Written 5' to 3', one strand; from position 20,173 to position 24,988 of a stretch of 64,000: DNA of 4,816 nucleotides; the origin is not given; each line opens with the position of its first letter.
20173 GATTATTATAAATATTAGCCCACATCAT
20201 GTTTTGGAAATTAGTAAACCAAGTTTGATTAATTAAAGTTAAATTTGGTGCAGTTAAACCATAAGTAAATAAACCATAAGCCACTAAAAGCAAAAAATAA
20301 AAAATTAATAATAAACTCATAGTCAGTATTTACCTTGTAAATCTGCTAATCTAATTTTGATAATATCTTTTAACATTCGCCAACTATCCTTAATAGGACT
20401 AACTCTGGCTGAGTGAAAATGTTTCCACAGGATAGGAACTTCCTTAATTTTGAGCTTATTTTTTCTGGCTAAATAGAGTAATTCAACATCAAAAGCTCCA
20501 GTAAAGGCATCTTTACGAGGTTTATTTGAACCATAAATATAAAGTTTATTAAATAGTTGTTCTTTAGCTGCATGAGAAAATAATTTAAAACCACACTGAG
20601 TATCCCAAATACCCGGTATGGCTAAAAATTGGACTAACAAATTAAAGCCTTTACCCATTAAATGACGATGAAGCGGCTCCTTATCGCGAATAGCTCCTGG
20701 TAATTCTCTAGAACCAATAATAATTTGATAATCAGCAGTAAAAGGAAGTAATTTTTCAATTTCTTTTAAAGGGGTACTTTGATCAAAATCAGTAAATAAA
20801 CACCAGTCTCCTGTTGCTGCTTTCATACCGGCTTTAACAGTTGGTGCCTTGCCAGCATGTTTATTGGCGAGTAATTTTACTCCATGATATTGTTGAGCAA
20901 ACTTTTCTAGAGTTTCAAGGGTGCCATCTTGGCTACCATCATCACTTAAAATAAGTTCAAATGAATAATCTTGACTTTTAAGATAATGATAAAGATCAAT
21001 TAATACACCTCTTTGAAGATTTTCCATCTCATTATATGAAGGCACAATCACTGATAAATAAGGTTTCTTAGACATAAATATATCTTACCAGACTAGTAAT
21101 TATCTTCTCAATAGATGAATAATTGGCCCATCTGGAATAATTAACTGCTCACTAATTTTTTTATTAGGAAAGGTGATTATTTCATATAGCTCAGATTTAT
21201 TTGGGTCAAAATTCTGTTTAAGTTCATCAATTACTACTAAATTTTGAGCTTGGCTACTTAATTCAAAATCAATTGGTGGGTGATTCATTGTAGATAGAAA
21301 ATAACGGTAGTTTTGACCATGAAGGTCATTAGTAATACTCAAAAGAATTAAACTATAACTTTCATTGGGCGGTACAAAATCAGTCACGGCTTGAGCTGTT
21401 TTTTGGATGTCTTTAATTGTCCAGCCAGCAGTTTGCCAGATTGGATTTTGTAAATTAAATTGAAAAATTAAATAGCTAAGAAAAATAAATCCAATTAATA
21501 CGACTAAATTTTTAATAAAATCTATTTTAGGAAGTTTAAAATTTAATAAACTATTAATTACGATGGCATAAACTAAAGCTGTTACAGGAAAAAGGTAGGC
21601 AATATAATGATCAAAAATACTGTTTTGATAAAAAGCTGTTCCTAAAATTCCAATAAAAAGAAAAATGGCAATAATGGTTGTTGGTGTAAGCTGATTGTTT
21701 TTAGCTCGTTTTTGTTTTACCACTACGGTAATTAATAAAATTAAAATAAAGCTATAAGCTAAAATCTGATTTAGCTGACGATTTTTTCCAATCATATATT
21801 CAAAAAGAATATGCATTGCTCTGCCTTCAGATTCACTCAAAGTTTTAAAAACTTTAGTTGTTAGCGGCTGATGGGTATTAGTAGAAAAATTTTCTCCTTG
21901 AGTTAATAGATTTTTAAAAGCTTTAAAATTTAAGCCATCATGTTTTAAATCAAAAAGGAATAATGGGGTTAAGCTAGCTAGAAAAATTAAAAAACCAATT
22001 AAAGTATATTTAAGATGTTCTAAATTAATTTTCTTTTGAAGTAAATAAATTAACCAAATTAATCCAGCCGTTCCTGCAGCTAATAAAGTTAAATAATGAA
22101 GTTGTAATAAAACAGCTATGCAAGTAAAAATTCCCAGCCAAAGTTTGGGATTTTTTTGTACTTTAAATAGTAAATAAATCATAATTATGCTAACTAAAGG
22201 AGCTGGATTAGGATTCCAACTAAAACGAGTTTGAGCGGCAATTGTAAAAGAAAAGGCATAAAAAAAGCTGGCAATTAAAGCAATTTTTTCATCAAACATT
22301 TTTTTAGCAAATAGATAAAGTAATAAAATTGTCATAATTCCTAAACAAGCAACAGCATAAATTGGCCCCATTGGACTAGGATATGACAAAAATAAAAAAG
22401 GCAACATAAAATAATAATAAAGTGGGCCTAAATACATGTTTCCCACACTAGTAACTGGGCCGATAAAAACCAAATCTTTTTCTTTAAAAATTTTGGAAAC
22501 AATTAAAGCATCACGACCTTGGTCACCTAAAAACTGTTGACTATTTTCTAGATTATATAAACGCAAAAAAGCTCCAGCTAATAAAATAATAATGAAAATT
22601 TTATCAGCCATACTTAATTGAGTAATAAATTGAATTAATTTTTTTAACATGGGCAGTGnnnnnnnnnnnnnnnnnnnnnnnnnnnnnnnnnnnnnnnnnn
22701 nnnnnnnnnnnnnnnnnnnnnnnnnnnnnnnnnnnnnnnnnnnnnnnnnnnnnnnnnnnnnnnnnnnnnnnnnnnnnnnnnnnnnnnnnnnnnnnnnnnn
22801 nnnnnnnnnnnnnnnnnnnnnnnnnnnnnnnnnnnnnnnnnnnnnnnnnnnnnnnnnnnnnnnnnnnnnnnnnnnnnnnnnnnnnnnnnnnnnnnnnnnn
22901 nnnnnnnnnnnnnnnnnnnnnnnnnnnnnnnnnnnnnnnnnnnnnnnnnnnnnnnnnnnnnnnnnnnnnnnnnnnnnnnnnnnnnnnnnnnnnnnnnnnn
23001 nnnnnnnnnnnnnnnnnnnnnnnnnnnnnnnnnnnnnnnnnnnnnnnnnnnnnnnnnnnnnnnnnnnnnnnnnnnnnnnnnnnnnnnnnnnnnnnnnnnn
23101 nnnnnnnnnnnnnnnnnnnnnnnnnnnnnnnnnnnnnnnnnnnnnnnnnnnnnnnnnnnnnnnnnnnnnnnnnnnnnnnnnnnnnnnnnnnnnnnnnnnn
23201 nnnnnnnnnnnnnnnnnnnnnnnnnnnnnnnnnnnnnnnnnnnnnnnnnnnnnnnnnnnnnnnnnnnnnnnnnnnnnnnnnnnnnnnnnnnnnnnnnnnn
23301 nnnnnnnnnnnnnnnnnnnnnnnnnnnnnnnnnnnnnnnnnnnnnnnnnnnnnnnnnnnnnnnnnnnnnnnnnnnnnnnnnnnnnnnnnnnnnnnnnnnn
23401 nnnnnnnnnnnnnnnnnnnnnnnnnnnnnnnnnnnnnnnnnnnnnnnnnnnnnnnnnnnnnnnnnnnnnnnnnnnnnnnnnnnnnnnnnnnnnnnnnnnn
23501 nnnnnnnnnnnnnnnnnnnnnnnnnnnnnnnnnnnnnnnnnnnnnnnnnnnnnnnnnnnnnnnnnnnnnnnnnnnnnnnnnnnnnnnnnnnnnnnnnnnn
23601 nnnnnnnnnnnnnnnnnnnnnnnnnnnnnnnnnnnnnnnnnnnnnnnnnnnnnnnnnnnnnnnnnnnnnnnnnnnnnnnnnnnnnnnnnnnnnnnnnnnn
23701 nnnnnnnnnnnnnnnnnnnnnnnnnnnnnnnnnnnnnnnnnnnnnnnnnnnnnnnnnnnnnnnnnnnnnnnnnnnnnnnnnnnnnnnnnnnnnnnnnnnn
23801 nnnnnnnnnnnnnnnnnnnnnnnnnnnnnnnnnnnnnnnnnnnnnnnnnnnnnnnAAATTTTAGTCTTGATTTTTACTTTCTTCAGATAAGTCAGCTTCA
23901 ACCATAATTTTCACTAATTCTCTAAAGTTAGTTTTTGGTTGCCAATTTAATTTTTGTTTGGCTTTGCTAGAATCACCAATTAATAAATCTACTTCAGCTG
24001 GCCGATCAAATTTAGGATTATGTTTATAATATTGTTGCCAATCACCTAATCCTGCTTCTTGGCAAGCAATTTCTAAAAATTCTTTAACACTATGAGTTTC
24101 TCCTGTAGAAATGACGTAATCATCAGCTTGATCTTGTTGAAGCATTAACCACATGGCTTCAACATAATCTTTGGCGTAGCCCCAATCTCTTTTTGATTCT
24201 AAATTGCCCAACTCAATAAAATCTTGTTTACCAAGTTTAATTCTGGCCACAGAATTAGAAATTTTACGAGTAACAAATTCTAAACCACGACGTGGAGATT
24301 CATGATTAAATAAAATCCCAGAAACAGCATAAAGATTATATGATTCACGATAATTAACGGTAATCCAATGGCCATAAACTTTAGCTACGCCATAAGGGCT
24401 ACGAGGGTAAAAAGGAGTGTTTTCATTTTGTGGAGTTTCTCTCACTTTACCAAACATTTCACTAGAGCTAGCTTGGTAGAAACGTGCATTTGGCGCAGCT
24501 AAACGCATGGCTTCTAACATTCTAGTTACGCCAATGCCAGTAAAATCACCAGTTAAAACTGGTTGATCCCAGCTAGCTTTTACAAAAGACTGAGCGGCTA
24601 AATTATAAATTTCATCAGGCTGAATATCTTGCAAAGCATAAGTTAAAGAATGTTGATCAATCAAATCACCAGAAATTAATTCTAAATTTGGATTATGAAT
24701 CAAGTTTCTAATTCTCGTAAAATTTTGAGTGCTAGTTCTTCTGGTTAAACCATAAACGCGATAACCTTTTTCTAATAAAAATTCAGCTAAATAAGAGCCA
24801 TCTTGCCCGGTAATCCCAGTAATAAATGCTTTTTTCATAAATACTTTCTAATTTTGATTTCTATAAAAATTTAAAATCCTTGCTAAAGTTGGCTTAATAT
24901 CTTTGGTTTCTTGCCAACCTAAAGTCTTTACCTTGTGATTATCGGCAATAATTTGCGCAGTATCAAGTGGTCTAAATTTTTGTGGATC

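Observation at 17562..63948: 46-kb hyper-dense glycosylation island carrying ~16 polytopic GT-C-like membrane proteins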

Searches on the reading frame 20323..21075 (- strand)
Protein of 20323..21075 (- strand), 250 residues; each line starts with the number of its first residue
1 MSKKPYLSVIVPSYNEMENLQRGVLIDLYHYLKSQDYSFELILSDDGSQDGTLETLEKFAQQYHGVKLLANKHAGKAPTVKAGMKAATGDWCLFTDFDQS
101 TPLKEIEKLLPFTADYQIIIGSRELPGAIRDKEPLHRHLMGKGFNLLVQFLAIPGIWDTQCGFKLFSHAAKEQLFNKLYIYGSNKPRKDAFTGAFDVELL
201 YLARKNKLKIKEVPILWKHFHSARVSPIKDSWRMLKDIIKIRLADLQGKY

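Call 5: search_protein_families(library=pfam, proteins=[window:20323-21075:-], max_evalue=0.01)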
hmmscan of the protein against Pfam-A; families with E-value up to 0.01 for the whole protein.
window:20323-21075:- (250 aa): 4 families
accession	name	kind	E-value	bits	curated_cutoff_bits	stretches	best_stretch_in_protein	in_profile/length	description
PF00535.33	Glycos_transf_2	-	1.3e-23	84.2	23.3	1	8-172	1-165/168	Glycosyl transferase family 2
PF10111.15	Glyco_tranf_2_2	-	4.6e-06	26.8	27.3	1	8-111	1-104/276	Glycosyltransferase like family 2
PF13641.12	Glyco_tranf_2_3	-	4.5e-05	24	27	1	6-120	2-120/230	Glycosyltransferase like family 2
PF13704.12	Glyco_tranf_2_4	-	0.0079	17.1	27.5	0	40-98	21-81/98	Glycosyl transferase family 2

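Call 51: search_protein_families(library=ncbifam, proteins=[window:20323-21075:-], max_evalue=0.0001)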
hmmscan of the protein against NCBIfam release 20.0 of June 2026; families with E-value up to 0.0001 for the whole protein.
window:20323-21075:- (250 aa): 15 families
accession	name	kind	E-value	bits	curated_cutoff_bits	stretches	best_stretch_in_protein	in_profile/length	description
NF047588.1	GlcsyltransPgfSStrep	equivalog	2.2e-15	56.7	500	1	7-175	3-168/308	glycosyltransferase PgfS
NF007482.0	PRK10073.1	equivalog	4.5e-15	55.5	423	1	1-111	2-108/334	glycosyltransferase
NF041875.1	EPS_EpsD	equivalog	2.9e-14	53.2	370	1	7-134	1-126/325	exopolysaccharide biosynthesis glycosyltransferase EpsD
TIGR03937.1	PgaC_IcaA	equivalog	2e-12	46.8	422.3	1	3-98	43-135/407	poly-beta-1,6-N-acetyl-D-glucosamine synthase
TIGR04283.1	glyco_like_mftF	equivalog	2.2e-12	47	182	1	7-113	1-97/221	TIGR04283 family arsenosugar biosynthesis glycosyltransferase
NF007986.1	PRK10714.1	equivalog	2.2e-11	43.4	529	1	7-123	8-125/316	undecaprenyl-phosphate 4-deoxy-4-formamido-L-arabinose transferase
NF050050.1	ProtGlycPglI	equivalog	8.6e-10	38.5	500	1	4-144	1-136/306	GalNAc(5)-diNAcBac-PP-undecaprenol beta-1,3-glucosyltransferase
NF047683.1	TeichurnBiosyTuaG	equivalog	4e-09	36.5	400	1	2-115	3-113/252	teichuronic acid biosynthesis protein TuaG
NF038302.1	EPS_HpsE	equivalog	8.7e-08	31.5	300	1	7-114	3-112/307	hormogonium polysaccharide biosynthesis glycosyltransferase HpsE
TIGR04009.1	wcaE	equivalog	4.4e-07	29.4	369.2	1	7-96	3-90/248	colanic acid biosynthesis glycosyltransferase WcaE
NF053739.1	GlytfEpsEBac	equivalog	7.5e-07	28.4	450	1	5-114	1-108/265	glycosyltransferase EpsE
TIGR03469.1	HpnB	hypoth_equivalog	5.4e-06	25.7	379.25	1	4-110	43-157/386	hopene-associated glycosyltransferase HpnB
TIGR03965.1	mycofact_glyco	equivalog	1.4e-05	24.2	280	1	4-109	73-175/467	mycofactocin biosynthesis glycosyltransferase MftF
TIGR04182.1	glyco_TIGR04182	equivalog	1.5e-05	24.5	325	1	8-240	3-216/293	S-layer glycoprotein N-glycosyltransferase AglJ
NF010496.0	PRK13915.1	equivalog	8.6e-05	21.8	262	0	6-101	32-129/307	glucosyl-3-phosphoglycerate synthase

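Call 80: search_solved_structures(query=window:20323-21075:-, max_evalue=0.001)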
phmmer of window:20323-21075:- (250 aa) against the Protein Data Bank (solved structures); distinct sequences matched with E-value up to 0.001: 19.
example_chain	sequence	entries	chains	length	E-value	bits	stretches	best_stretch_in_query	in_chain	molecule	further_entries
5mlz_A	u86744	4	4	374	2.4e-14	56.5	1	7-162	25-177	Dolichol monophosphate mannose synthase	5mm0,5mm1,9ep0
9bhc_C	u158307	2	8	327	4.3e-11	45.9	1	7-166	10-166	Undecaprenyl-phosphate 4-deoxy-4-formamido-L-arabinose transferase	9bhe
8vxh_A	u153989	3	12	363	5.5e-11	45.5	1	7-165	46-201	Undecaprenyl-phosphate 4-deoxy-4-formamido-L-arabinose transferase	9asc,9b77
9hwj_A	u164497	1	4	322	2.5e-10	43.3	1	7-122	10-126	Undecaprenyl-phosphate 4-deoxy-4-formamido-L-arabinose transferase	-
3bcv_A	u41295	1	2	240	2.9e-08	36.6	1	1-99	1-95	Putative glycosyltransferase protein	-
5ekp_C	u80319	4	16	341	2.5e-07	33.6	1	7-123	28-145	Uncharacterized glycosyltransferase sll0501 | Glycosyltransferase sll0501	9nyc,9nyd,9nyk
5eke_A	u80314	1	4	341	2.5e-07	33.6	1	7-123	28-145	Uncharacterized glycosyltransferase sll0501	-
9nye_A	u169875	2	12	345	2.5e-07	33.5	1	7-123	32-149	Glycosyltransferase sll0501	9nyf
6h1j_A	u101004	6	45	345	4.2e-07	32.8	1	7-182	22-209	Probable ss-1,3-N-acetylglucosaminyltransferase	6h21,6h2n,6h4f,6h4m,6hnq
2z87_A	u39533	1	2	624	1.3e-06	31.2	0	7-103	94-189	Chondroitin synthase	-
2z86_A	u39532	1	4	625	1.3e-06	31.2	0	7-103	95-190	Chondroitin synthase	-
8bz4_A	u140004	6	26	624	2e-06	30.6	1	6-117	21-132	Glycosyltransferase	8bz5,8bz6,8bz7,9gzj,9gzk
8bz8_A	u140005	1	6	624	2e-06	30.6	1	6-117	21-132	Glycosyltransferase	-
5hea_A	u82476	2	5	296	2.4e-06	30.3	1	6-101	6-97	Putative glycosyltransferase (GalT1)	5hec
6yv7_B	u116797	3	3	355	7.7e-06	28.7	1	4-105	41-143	Glycosyl transferase, family 2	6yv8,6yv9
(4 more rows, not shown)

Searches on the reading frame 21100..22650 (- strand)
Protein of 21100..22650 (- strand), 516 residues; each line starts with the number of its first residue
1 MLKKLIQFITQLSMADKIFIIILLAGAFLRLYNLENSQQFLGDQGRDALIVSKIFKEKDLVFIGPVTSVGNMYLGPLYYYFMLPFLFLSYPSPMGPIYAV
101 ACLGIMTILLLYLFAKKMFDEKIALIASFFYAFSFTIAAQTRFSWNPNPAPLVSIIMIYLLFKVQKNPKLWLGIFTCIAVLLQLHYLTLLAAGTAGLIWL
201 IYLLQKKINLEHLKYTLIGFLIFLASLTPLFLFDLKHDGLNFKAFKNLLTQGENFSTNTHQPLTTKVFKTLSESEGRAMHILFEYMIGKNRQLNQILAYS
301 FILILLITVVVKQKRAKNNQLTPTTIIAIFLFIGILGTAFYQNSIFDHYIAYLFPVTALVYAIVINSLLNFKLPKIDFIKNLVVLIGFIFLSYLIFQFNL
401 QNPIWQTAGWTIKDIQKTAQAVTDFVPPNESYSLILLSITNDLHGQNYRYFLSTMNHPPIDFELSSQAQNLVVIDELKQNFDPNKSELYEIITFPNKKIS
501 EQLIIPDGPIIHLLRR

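Call 5: search_protein_families(library=pfam, proteins=[window:21100-22650:-], max_evalue=0.01)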
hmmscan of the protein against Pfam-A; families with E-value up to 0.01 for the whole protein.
window:21100-22650:- (516 aa): 1 family
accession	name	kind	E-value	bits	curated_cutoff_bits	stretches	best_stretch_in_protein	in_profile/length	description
PF13231.12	PMT_2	-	1.2e-05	26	26.1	1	77-224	5-151/160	Dolichyl-phosphate-mannose-protein mannosyltransferase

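Call 20: search_solved_structures(query=A2, max_evalue=1, show_alignments=1)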
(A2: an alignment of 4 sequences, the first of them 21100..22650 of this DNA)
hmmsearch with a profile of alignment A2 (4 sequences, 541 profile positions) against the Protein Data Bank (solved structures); distinct sequences matched with E-value up to 1: 0.

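Call 22: search_protein_families(library=ncbifam, proteins=[window:21100-22650:-], max_evalue=0.1)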
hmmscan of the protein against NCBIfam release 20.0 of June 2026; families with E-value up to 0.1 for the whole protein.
window:21100-22650:- (516 aa): 1 family
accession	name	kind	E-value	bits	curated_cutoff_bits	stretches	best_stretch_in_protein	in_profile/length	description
TIGR04154.1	archaeo_STT3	subfamily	0.0036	15.7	450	1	98-133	100-135/831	oligosaccharyl transferase, archaeosortase A system-associated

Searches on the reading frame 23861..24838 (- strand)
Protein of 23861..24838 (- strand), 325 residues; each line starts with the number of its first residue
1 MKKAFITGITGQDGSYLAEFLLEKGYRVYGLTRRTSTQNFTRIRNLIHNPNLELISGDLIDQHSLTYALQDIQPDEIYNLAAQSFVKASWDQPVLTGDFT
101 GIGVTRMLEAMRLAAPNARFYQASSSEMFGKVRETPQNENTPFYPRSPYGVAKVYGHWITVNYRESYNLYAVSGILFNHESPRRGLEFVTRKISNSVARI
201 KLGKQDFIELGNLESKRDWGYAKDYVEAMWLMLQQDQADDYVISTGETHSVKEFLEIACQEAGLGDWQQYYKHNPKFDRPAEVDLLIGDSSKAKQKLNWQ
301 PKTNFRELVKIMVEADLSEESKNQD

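Call 5: search_protein_families(library=pfam, proteins=[window:23861-24838:-], max_evalue=0.01)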
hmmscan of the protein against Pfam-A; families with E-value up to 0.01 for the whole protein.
window:23861-24838:- (325 aa): 5 families
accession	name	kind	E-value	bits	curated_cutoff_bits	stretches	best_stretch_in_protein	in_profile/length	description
PF16363.11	GDP_Man_Dehyd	-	2.6e-137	458.2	27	1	5-312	1-332/332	GDP-mannose 4,6 dehydratase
PF01370.27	Epimerase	-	3e-71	240.1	20.9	1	5-243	2-239/240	NAD dependent epimerase/dehydratase family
PF04321.23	RmlD_sub_bind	-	2.2e-08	34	27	1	4-174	3-150/287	RmlD substrate binding domain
PF05368.20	NmrA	-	2.2e-06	27.9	27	1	3-71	4-69/298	NmrA-like family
PF13460.12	NAD_binding_10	-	0.0012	19.1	27.2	1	8-73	1-62/184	NAD(P)H-binding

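Call 15: find_encoding_contigs(protein=window:23861-24838:-, flank=10000, max_places=6)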
Protein window:23861-24838:- (325 aa): no gene with exactly this product is on record in the collection.

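Call 50: search_protein_families(library=ncbifam, proteins=[window:23861-24838:-], max_evalue=0.00001)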
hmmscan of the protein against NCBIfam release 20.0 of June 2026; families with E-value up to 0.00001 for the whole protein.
window:23861-24838:- (325 aa): 12 families
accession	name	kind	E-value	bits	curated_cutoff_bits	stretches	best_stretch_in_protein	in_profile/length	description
TIGR01472.1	gmd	equivalog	3.4e-135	450.6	415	1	2-319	1-341/342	GDP-mannose 4,6-dehydratase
TIGR01181.1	dTDP_gluc_dehyt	equivalog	2.8e-34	118.7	365.1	1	4-317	2-312/321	dTDP-glucose 4,6-dehydratase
TIGR04180.1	EDH_00030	hypoth_equivalog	2.9e-29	102.1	475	1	5-303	2-296/297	NAD-dependent 4,6-dehydratase LegB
TIGR02622.1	CDP_4_6_dhtase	equivalog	5.3e-25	88.3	278.45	1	2-125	5-129/352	CDP-glucose 4,6-dehydratase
TIGR01179.1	galE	equivalog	4.7e-22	78.2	262.3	1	5-177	3-174/332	UDP-glucose 4-epimerase GalE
NF007582.0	PRK10217.1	equivalog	3.1e-15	56.2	698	1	1-321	1-336/355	dTDP-glucose 4,6-dehydratase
NF007490.0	PRK10084.1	subfamily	1.4e-12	47.3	649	1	3-320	2-338/361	dTDP-glucose 4,6-dehydratase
NF007956.0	PRK10675.1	subfamily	9.5e-11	41.4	394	1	4-159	3-159/338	UDP-glucose 4-epimerase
NF052578.1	StrlDmthSdmBMthl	equivalog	7.6e-10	39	600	1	5-257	4-240/328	sterol demethylase protein SdmB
NF043036.1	ErythonDh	equivalog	2.5e-09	36.8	325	1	4-163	3-163/321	D-erythronate dehydrogenase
TIGR03466.1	HpnA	hypoth_equivalog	3.1e-08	32.9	367.65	1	3-147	2-136/327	hopanoid-associated sugar epimerase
NF011728.1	PRK15181.1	equivalog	3.4e-08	32.9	760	1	2-311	16-332/348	Vi polysaccharide biosynthesis UDP-N-acetylglucosaminuronic acid C-4 epimerase TviC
